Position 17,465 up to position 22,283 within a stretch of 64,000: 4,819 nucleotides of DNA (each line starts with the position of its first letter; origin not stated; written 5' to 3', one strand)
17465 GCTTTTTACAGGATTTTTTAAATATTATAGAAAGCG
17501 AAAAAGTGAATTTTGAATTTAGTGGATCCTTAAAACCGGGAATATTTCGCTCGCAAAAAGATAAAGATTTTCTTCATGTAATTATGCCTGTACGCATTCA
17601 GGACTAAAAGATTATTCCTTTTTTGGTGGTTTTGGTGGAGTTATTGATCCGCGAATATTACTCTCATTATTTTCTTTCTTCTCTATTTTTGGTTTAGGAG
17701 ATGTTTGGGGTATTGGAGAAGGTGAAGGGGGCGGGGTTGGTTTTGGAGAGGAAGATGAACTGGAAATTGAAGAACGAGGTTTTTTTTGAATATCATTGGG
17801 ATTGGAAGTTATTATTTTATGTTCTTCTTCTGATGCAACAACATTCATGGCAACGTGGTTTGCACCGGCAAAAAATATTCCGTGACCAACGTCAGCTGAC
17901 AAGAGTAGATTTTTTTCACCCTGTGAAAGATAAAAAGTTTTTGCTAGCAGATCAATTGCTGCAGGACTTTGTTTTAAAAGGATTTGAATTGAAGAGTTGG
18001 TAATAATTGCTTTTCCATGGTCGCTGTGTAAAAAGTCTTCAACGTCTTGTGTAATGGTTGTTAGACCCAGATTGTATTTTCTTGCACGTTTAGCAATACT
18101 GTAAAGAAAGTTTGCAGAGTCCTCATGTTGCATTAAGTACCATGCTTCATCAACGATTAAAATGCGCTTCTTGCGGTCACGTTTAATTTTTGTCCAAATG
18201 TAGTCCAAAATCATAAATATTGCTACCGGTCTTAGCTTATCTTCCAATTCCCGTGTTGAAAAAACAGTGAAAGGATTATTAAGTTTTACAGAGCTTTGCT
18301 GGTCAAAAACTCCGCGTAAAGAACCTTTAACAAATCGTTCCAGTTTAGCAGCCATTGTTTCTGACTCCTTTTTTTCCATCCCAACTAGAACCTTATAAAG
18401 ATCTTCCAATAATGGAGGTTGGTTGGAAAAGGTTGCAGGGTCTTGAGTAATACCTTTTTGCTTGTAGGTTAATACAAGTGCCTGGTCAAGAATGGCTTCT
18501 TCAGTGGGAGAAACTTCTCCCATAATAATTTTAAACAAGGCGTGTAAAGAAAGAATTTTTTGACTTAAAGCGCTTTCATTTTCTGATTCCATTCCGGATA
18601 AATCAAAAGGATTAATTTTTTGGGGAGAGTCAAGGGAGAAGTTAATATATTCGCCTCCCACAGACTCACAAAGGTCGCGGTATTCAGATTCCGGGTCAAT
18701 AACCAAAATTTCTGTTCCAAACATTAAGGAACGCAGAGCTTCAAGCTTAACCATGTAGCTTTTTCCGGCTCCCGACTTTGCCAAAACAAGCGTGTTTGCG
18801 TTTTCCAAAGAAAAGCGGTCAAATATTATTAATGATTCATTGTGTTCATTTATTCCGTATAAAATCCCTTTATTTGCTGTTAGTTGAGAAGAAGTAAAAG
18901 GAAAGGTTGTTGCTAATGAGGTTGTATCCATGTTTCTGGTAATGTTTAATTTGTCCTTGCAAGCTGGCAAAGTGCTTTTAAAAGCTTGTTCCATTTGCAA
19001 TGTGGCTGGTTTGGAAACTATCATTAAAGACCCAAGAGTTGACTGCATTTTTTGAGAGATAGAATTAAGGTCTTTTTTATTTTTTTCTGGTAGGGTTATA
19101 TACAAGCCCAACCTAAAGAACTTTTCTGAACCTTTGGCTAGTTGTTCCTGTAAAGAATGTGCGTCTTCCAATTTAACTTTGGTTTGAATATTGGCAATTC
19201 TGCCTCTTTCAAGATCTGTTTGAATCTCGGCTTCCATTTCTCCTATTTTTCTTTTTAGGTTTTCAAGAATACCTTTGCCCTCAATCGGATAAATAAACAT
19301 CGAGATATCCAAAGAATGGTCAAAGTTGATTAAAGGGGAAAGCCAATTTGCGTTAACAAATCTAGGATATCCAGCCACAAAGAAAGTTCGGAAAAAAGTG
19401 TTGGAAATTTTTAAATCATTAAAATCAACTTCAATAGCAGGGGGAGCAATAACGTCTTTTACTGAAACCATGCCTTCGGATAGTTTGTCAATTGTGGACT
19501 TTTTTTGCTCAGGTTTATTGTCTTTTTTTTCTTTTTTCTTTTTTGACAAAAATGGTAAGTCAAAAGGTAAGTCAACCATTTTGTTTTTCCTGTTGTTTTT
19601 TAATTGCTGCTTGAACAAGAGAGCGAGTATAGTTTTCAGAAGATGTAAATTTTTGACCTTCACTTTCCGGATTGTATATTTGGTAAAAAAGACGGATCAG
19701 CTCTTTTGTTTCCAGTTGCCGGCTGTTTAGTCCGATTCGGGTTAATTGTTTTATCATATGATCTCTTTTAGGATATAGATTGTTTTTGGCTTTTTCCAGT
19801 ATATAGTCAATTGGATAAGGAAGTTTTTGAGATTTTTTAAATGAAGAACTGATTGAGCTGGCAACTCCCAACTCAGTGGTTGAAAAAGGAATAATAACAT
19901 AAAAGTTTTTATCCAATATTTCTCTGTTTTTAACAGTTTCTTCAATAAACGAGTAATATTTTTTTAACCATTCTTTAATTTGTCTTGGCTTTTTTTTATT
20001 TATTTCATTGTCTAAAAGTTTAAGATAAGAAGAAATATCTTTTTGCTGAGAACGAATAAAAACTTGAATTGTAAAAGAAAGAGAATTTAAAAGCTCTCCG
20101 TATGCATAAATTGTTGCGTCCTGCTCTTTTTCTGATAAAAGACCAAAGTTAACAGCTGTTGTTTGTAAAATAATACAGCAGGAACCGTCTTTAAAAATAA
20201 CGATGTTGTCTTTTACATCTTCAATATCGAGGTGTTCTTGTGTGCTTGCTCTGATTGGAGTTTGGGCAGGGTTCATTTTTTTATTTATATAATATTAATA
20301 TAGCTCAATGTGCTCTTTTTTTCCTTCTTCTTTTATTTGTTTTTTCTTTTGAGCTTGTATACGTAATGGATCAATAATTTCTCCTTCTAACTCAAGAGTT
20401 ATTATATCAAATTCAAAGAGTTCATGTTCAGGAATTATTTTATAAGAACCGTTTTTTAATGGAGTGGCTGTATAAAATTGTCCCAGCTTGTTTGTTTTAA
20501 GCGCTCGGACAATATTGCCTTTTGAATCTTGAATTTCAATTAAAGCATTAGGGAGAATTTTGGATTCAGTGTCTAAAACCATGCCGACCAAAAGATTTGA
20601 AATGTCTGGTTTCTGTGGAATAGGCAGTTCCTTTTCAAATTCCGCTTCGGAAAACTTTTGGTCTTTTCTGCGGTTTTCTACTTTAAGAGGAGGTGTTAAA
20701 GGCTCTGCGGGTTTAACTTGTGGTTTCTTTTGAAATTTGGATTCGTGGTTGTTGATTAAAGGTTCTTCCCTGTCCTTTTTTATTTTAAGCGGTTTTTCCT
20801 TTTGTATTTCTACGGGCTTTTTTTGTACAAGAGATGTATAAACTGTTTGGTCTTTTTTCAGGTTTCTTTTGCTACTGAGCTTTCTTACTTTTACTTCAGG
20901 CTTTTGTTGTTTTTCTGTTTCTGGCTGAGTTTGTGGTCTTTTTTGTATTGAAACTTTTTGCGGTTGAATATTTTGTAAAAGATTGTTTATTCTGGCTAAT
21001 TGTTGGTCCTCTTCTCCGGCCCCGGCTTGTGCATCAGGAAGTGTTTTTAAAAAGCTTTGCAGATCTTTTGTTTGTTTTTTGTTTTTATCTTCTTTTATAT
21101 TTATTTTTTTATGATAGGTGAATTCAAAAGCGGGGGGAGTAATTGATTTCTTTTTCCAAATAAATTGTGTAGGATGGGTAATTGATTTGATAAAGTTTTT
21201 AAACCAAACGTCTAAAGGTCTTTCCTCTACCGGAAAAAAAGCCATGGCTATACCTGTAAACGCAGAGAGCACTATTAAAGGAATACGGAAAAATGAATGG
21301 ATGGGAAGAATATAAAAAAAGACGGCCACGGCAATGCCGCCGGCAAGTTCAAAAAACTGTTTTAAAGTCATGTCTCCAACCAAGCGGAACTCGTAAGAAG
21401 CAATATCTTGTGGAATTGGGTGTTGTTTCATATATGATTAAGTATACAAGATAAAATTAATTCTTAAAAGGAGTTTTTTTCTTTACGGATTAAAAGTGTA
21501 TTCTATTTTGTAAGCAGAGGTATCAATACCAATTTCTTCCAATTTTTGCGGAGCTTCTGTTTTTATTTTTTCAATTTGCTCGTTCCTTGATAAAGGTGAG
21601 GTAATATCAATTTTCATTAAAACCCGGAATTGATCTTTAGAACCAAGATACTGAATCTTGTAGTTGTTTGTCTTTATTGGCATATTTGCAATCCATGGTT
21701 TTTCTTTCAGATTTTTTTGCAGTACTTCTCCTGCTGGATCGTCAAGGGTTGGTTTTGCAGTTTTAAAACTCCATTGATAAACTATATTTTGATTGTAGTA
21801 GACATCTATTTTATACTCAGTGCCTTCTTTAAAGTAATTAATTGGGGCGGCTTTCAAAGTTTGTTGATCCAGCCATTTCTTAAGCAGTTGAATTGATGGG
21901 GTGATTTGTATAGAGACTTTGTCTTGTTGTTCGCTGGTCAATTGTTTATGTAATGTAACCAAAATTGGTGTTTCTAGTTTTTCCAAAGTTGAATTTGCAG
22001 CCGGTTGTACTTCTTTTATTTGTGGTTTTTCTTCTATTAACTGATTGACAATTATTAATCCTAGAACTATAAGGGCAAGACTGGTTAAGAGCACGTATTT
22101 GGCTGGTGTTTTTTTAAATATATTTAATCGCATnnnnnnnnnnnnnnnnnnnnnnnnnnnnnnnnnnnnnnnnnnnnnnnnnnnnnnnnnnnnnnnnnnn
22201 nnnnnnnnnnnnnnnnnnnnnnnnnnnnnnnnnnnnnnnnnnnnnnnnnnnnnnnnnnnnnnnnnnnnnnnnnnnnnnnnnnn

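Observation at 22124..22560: C-terminal CHAP domain on the 1229-aa membrane protein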

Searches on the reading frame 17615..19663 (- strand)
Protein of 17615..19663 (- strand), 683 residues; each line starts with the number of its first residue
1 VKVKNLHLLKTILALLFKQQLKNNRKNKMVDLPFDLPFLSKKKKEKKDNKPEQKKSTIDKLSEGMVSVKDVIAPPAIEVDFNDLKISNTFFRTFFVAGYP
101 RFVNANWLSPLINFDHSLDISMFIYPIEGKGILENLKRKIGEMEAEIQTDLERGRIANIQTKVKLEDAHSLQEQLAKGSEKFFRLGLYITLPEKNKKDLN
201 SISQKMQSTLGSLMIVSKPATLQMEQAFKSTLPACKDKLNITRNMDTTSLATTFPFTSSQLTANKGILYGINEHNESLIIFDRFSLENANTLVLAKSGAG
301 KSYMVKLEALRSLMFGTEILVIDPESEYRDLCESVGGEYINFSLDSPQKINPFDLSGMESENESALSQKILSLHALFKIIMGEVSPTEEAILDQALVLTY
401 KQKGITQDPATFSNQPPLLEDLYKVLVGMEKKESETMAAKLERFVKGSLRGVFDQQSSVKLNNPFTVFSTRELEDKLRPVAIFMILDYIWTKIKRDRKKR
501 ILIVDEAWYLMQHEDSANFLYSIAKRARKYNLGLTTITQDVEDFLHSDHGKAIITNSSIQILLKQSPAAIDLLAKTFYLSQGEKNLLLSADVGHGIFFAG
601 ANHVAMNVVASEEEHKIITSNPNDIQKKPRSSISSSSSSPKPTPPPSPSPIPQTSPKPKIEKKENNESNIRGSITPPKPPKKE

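Call 5: search_protein_families(library=pfam, proteins=[window:17615-19663:-], max_evalue=1)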
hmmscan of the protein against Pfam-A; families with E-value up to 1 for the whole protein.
window:17615-19663:- (683 aa): 7 families
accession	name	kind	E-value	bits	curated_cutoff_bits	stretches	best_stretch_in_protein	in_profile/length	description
PF19044.6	P-loop_TraG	-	3.3e-32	112.1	25.8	1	286-590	27-345/413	TraG P-loop domain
PF12846.13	AAA_10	-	6.6e-15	55.4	27.5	1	287-553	20-295/362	AAA-like domain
PF01935.23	DUF87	-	9.9e-08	32.8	23.2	1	292-359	27-96/220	Helicase HerA, central domain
PF03135.19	CagE_TrbE_VirB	-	0.00023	21.6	21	1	152-234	112-197/204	CagE, TrbE, VirB family, component of type IV transporter system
PF01637.24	ATPase_2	-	0.052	13.8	33.2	1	462-522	79-134/225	ATPase domain predominantly from Archaea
PF00270.35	DEAD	-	0.063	13.4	26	0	286-327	12-56/167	DEAD/DEAH box helicase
PF13401.12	AAA_22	-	0.069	13.9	27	0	487-526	73-110/130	AAA domain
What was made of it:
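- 17612..19663 (-): VirB4-like T4SS ATPase, CD1110 family (683 aa). Pfam TraG P-loop (call 5).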

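Call 6: search_protein_families(library=ncbifam, proteins=[window:17615-19663:-], max_evalue=1)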
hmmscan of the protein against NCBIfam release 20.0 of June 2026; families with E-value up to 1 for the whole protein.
window:17615-19663:- (683 aa): 19 families
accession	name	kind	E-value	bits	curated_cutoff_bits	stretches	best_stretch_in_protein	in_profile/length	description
NF045971.1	conju_CD1110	equivalog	3.1e-116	389.5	325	1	53-605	172-733/752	VirB4-like conjugal transfer ATPase, CD1110 family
NF045975.1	VirB4_plasma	equivalog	1.5e-84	284.3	590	1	11-618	247-893/894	Mbov_0397 family ICE element conjugal transfer ATPase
TIGR02746.1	TraC-F-type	equivalog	1.2e-55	188.9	567.05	1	160-596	294-742/800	type IV secretion system protein TraC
TIGR00929.1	VirB4_CagE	subfamily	2.3e-41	141.9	643.1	1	58-588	211-725/792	VirB4 family type IV secretion/conjugal transfer ATPase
NF010278.0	PRK13721.1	subfamily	8.5e-21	73.5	1177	1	242-569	431-765/874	type IV secretion system protein TraC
TIGR03783.1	Bac_Flav_CT_G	subfamily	7.6e-19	67.1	261.55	1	286-590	436-760/829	TraG family conjugative transposon ATPase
NF041017.1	DNA_import_CedB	equivalog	1.5e-14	53.5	700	1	41-544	47-519/590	DNA import protein CedB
NF010473.0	PRK13898.1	equivalog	4.5e-14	51.4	1050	1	181-598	335-742/801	type IV secretion system ATPase VirB4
NF010447.0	PRK13873.1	equivalog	8e-11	40.6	1020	1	290-578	443-716/815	conjugal transfer protein TrbE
TIGR03744.1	traC_PFL_4706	equivalog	2.6e-08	32.2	520.6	2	484-597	718-829/892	conjugative transfer ATPase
NF053655.1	CedD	equivalog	3.4e-06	26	600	1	484-596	403-511/527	DNA-translocating ATPase CedD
NF052333.1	ATPase_TcpF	exception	8.9e-06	23.8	1100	2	113-330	277-504/813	conjugal transfer ATPase TcpF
NF042935.1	SCO6880_fam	subfamily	0.001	18.1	60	1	120-235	363-476/477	SCO6880 family protein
NF010466.0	PRK13891.1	subfamily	0.0011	16.9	1322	1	445-566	633-755/852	conjugal transfer protein TrbE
NF001624.0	PRK00411.1-2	subfamily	0.0017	17.3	354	1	481-548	118-188/374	ORC1-type DNA replication protein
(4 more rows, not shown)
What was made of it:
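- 17612..19663 (-): NCBIfam NF045971 at E=3e-116, 389 bits against a cutoff of 325 (call 6).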

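Call 34: find_related_loci(query=window:17615-19663:-, collection=genome_contigs, flank=10000)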
Query window:17615-19663:- (683 aa) in genome_contigs; peptide patterns used: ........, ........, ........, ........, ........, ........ (x = any residue, [..] = any of these).
600 stretches matched a pattern (row limit reached: there are more); 58 encode a relative of the query (tblastn E <= 1e-3); 58 distinct loci.
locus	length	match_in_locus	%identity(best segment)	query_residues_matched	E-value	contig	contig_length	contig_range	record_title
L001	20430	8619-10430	68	53-643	0e+0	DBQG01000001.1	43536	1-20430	MAG TPA_asm: Patescibacteria group bacterium UBA1400 UBA1400_contig_2506, whole genome shotgun sequence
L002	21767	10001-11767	69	47-631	0e+0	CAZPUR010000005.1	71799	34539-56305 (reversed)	MAG TPA_asm: uncultured Pseudomonadales bacterium isolate binchicken_co34_574 genome assembly, contig: NODE_415_length_7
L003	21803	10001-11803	69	24-625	0e+0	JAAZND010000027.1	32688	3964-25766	MAG: Candidatus Beckwithbacteria bacterium isolate AS27yjCOA_127 40582_AS27, whole genome shotgun sequence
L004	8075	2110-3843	70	58-635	0e+0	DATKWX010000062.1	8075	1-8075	MAG TPA_asm: Candidatus Bathyarchaeia archaeon isolate SMAG_U14175 k141_3935074, whole genome shotgun sequence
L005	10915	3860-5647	70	36-625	0e+0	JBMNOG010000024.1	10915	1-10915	MAG: Patescibacteria group bacterium isolate SBF912SR1HQ0020 scaffold_20882_c1, whole genome shotgun sequence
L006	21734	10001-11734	70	54-628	0e+0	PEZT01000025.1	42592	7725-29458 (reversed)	MAG: Candidatus Beckwithbacteria bacterium CG10_big_fil_rev_8_21_14_0_10_34_10 CG10_8_21_14_0.10_scaffold_557_c, whole g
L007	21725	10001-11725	68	51-625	0e+0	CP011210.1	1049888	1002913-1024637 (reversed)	MAG: Candidatus Beckwithbacteria bacterium GW2011_GWC1_49_16 chromosome, complete genome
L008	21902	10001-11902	64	36-655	0e+0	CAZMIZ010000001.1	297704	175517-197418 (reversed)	MAG TPA_asm: uncultured Gammaproteobacteria bacterium isolate binchicken_co338_18 genome assembly, contig: NODE_12_lengt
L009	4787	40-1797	69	38-625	0e+0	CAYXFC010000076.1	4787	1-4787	MAG TPA_asm: uncultured Pseudomonadales bacterium isolate binchicken_co387_139 genome assembly, contig: NODE_25984_lengt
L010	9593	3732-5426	67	61-625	0e+0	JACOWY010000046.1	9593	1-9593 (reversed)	MAG: Candidatus Chisholmbacteria bacterium isolate NC_groundwater_139_Ag_S-0.1um_49_11 S4_GD2017_2_S1_scaffold_8924, who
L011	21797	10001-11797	64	55-659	0e+0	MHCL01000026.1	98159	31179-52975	MAG: Candidatus Chisholmbacteria bacterium RIFCSPLOWO2_01_FULL_49_14 rifcsplowo2_01_scaffold_874, whole genome shotgun s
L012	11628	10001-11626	70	51-592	0e+0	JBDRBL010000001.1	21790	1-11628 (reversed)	MAG: Candidatus Shapirobacteria bacterium isolate MEGAHIT-group-1.12 k141_9725697, whole genome shotgun sequence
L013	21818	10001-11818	63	53-659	0e+0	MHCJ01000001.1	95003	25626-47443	MAG: Candidatus Chisholmbacteria bacterium RIFCSPHIGHO2_01_FULL_52_32 rifcsphigho2_01_scaffold_267, whole genome shotgun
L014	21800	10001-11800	62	47-642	0e+0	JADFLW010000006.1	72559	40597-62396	MAG: Patescibacteria group bacterium isolate B55T1B8 B55T1B8_NODE464, whole genome shotgun sequence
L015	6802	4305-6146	62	18-633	0e+0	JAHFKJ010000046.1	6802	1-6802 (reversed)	MAG: Candidatus Gottesmanbacteria bacterium isolate nzgw407 NODE_20071_length_6803_cov_3.274169, whole genome shotgun se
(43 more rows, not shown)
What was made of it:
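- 17612..19663 (-): It is 56-70% identical to VirB4 of 45 Microgenomatia loci (call 34).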

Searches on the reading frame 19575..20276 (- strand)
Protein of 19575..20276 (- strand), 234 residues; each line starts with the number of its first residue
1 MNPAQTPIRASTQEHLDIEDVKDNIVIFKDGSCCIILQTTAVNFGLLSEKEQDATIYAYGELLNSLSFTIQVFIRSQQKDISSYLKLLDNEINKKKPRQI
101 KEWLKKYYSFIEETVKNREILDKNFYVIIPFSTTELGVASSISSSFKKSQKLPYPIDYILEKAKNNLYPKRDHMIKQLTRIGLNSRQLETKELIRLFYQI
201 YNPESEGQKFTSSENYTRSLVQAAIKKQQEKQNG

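Call 5: search_protein_families(library=pfam, proteins=[window:19575-20276:-], max_evalue=1)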
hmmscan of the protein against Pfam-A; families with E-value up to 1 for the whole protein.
window:19575-20276:- (234 aa): 3 families
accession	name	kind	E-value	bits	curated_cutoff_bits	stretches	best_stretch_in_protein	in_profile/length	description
PF11130.14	TraC_F_IV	-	0.063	12.7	28.1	1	165-207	134-176/375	TraC protein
PF01625.27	PMSR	-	0.083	13.6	23.7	1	179-230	53-104/153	Peptide methionine sulfoxide reductase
PF03108.21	DBD_Tnp_Mut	-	0.17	12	25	1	207-231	7-31/67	MuDR family transposase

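Call 6: search_protein_families(library=ncbifam, proteins=[window:19575-20276:-], max_evalue=1)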
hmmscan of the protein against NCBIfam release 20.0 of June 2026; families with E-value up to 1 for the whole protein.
window:19575-20276:- (234 aa): 4 families
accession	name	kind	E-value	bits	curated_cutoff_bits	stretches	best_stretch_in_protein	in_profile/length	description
NF045975.1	VirB4_plasma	equivalog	2.8e-08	32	590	1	18-218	110-292/894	Mbov_0397 family ICE element conjugal transfer ATPase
NF041427.1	TrsD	subfamily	0.00041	20.2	200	1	13-129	16-142/201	TrsD/TraD family conjugative transfer protein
TIGR00747.1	fabH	subfamily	0.056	12.5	292.1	1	14-105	144-230/322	beta-ketoacyl-ACP synthase III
NF042935.1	SCO6880_fam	subfamily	0.31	9.9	60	0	31-70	132-171/477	SCO6880 family protein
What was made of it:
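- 19572..20276 (-): TrsD/TraC-like protein (234 aa). NCBIfam TrsD NF041427 at E=4e-4, and the N-terminal region of VirB4_plasma at E=2.8e-8 (call 6).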

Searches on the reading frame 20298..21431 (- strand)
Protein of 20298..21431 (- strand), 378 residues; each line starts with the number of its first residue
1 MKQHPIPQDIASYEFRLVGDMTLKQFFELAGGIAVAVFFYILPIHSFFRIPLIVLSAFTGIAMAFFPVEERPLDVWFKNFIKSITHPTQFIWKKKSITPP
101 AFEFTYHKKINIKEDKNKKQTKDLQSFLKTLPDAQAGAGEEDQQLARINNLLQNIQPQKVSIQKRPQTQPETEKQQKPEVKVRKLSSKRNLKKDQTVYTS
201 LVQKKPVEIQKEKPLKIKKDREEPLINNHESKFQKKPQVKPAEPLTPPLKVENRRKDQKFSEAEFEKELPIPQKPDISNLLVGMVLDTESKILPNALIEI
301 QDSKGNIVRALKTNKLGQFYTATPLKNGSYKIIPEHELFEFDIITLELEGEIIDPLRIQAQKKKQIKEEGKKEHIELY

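Call 5: search_protein_families(library=pfam, proteins=[window:20298-21431:-], max_evalue=1)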
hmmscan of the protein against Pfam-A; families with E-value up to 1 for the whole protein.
window:20298-21431:- (378 aa): 4 families
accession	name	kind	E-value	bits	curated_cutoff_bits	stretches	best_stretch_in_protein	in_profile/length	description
PF12666.12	PrgI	-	5.4e-10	40.1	27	1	5-89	1-88/91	PrgI family protein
PF13620.12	CarboxypepD_reg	-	0.00044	21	32.3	1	282-335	3-55/82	Carboxypeptidase regulatory-like domain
PF24164.1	TMP_N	-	0.041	14.8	27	1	110-156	11-57/82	Tape measure protein N-terminal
PF17210.9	SdrD_B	-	0.23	12.1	29.7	1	289-333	20-63/112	SdrD B-like domain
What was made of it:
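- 20295..21431 (-): PrgI/VirB3-like protein (378 aa) with a C-terminal CarboxypepD_reg-like domain. Pfam PrgI E=5.4e-10, 40.1 bits against a gathering score of 27 (call 5).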

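Call 6: search_protein_families(library=ncbifam, proteins=[window:20298-21431:-], max_evalue=1)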
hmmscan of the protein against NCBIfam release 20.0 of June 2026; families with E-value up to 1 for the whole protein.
window:20298-21431:- (378 aa): 1 family
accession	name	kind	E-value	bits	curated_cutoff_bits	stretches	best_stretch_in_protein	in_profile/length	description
NF058648.1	ECF_sub_HI1622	equivalog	0.12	12.3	100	1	294-333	40-79/180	NikL family nickel/cobalt ECF transporter subunit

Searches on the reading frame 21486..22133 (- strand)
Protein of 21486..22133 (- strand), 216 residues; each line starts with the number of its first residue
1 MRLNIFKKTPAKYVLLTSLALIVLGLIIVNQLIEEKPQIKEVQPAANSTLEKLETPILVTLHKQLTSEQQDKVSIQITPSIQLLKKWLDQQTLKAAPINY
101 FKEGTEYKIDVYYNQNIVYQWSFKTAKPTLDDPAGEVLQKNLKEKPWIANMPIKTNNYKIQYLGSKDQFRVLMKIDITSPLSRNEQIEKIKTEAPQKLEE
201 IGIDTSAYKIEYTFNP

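Call 5: search_protein_families(library=pfam, proteins=[window:21486-22133:-], max_evalue=1)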
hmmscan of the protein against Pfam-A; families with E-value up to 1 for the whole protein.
window:21486-22133:- (216 aa): 3 families
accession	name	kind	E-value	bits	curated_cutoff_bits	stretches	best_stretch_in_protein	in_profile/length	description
PF13205.12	Big_5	-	0.0039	18.3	23.6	1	35-125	3-105/105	Bacterial Ig-like domain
PF17964.7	Big_10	-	0.029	15.1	22.9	1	60-111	105-158/164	Bacterial Ig domain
PF24382.1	DUF7538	-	0.25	11.7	27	0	94-126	15-47/83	Family of unknown function (DUF7538)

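Call 6: search_protein_families(library=ncbifam, proteins=[window:21486-22133:-], max_evalue=1)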
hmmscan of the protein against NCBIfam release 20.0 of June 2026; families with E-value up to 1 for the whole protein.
window:21486-22133:- (216 aa): 1 family
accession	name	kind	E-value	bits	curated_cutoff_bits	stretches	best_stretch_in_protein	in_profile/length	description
NF041014.1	pilin_ComGG_2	equivalog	0.077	13.6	40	1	14-123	7-100/101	competence type IV pilus minor pilin ComGG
